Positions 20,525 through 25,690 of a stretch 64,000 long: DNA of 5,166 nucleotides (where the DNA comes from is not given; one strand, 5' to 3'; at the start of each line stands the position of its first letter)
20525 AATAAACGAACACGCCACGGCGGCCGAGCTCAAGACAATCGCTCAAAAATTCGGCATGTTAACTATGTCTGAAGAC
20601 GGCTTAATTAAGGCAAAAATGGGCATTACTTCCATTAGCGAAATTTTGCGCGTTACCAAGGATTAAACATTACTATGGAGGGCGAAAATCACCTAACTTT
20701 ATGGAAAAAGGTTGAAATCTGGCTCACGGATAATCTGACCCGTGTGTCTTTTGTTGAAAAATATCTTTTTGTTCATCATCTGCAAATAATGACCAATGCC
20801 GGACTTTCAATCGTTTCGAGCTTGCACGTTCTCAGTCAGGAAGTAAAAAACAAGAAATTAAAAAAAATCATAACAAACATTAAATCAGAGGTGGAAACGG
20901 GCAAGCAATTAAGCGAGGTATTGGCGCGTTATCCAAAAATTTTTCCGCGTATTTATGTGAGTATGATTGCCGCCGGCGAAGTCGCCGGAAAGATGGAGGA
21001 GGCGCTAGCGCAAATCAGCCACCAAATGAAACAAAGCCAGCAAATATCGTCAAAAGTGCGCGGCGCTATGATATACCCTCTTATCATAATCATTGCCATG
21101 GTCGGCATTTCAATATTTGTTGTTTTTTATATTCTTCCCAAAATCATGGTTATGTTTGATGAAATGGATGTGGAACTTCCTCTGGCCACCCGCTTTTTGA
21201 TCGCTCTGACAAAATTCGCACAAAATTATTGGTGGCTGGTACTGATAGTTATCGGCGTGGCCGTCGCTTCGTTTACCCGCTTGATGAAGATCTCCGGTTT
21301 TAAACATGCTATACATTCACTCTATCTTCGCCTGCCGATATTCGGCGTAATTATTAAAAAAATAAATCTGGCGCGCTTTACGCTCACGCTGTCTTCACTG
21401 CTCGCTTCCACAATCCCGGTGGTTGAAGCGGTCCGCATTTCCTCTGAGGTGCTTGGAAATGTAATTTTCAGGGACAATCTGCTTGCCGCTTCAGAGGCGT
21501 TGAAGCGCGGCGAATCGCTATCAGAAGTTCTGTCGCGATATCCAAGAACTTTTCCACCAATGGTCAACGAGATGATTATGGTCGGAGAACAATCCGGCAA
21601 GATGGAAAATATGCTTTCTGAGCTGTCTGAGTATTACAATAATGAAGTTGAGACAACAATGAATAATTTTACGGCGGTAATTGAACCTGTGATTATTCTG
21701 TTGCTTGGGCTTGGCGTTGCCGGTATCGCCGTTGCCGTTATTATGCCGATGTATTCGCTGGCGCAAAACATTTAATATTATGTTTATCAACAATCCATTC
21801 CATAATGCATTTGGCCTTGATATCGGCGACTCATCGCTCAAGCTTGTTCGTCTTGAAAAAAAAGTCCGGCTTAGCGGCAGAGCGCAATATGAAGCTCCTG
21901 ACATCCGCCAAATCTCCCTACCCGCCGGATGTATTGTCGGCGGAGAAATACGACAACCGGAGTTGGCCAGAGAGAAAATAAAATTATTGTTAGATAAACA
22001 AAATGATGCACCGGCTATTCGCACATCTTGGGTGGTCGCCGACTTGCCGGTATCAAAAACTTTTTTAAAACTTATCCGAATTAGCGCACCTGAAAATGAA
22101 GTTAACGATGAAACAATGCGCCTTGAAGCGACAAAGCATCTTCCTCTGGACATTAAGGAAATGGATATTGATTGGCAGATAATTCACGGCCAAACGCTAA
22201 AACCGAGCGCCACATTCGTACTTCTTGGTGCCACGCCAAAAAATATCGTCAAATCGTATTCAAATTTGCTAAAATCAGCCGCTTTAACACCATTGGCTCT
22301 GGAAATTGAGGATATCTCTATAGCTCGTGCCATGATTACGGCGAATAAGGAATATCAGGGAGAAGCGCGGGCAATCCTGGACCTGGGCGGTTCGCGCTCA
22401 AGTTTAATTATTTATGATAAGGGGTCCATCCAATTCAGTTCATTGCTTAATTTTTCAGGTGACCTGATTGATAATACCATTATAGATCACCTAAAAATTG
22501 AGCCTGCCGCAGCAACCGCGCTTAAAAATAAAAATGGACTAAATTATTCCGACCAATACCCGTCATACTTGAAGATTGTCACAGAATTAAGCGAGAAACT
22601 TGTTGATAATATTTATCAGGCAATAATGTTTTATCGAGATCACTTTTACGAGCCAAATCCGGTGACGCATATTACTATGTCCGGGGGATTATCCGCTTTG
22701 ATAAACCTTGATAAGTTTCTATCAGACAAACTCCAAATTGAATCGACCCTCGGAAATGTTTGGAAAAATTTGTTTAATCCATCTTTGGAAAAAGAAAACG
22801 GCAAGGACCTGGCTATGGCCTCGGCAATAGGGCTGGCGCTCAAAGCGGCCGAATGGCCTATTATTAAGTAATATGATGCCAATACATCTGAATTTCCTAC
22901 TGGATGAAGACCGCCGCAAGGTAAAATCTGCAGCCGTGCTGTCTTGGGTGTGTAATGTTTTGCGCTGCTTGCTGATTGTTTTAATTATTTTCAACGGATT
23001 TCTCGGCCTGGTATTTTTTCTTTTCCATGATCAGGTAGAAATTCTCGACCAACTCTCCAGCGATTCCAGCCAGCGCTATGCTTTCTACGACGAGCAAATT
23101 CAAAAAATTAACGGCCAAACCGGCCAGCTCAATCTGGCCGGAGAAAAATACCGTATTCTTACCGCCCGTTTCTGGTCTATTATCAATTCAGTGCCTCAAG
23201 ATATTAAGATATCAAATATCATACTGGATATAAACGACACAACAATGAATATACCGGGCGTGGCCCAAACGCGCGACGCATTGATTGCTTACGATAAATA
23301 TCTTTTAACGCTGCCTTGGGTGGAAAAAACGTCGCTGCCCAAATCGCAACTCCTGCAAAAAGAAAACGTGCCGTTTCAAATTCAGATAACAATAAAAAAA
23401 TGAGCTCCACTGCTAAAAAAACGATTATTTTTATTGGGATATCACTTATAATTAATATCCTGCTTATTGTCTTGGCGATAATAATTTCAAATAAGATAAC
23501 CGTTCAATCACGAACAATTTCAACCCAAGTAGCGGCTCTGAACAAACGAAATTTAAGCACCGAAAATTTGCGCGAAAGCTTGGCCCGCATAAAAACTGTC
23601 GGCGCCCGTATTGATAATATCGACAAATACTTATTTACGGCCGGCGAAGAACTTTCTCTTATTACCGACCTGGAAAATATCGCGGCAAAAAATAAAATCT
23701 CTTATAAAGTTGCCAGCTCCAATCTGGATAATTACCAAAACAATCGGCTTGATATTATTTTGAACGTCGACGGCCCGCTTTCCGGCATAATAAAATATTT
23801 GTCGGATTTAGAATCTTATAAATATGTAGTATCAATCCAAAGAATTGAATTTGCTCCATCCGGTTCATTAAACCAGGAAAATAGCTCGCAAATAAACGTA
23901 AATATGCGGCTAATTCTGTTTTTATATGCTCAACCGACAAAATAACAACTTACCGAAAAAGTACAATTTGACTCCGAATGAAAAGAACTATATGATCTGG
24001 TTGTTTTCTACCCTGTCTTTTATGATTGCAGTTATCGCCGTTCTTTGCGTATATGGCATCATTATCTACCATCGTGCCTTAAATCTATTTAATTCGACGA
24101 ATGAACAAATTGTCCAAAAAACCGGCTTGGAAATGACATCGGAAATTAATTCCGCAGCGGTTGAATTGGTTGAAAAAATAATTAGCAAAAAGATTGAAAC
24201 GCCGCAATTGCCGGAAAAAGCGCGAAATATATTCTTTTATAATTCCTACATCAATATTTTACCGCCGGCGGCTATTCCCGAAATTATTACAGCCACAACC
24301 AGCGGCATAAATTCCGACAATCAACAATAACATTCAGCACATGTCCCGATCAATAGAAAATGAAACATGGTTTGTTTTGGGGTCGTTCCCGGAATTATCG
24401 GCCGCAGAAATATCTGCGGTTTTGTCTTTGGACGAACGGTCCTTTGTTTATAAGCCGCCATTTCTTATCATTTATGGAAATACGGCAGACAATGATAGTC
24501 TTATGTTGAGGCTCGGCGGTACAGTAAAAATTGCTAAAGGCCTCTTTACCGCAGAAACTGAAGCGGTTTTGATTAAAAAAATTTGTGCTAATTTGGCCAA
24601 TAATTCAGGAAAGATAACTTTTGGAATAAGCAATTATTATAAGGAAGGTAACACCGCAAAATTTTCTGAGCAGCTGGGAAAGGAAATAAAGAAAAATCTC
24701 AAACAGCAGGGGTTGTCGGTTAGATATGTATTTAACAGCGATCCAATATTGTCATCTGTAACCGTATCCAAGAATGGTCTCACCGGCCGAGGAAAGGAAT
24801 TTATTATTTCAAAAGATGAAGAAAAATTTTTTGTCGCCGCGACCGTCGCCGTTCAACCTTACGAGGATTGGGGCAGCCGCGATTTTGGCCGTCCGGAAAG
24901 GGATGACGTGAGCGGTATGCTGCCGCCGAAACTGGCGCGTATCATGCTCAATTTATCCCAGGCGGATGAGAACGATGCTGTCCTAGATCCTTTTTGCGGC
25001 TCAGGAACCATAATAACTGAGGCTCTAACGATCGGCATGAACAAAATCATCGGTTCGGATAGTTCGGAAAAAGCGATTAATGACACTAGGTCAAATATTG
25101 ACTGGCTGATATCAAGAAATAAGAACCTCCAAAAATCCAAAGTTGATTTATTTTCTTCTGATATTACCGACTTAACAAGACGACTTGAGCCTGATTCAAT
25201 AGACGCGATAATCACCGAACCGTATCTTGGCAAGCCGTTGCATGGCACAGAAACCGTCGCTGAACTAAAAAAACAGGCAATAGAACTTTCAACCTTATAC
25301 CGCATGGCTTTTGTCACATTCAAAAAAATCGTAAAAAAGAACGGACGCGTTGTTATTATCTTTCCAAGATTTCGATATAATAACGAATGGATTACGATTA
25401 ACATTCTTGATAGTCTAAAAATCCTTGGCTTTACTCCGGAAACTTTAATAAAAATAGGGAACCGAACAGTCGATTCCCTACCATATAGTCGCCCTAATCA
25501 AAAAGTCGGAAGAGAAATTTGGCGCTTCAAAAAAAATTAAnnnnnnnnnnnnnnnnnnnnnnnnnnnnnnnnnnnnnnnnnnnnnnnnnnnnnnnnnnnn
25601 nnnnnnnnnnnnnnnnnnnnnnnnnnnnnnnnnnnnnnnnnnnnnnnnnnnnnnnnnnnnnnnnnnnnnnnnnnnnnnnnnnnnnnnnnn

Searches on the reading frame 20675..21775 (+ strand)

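Call 12: search_protein_families(library=pfam, max_evalue=0.00001, proteins=[window:20675-21775:+])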
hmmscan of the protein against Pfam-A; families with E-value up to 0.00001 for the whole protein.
window:20675-21775:+ (366 aa): 1 family
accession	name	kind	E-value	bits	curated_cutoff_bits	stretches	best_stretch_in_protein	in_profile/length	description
PF00482.28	T2SSF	-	1.2e-58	196.9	25.2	2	32-155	1-125/125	Type II secretion system (T2SS), protein F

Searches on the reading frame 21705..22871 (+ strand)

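Call 12: search_protein_families(library=pfam, max_evalue=0.00001, proteins=[window:21705-22871:+])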
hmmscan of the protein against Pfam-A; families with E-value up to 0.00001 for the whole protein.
window:21705-22871:+ (388 aa): 2 families
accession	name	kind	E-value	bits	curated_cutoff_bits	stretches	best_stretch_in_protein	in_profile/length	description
PF11104.14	PilM_2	-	3.4e-30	105.6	27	1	37-380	1-338/340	Type IV pilus assembly protein PilM;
PF14450.12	FtsA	-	1.2e-08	35.8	31.8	1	223-376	1-127/127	Cell division protein FtsA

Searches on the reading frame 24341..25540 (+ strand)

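Call 10: search_protein_families(library=pfam, max_evalue=0.00001, proteins=[window:24341-25540:+])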
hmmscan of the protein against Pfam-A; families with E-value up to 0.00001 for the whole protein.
window:24341-25540:+ (399 aa): 4 families
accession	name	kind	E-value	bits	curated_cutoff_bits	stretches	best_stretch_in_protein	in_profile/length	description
PF01170.24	UPF0020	-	1.6e-16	61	22.3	1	190-342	8-167/197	RMKL-like, methyltransferase domain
PF13847.12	Methyltransf_31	-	1.4e-09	38.2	27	1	209-343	2-113/145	Methyltransferase domain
PF01555.25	N6_N4_Mtase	-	2.3e-08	34.7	26.7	1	194-247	166-217/221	DNA methylase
PF03602.21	Cons_hypoth95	-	6.6e-07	29.6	24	1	209-294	40-121/182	Conserved hypothetical protein 95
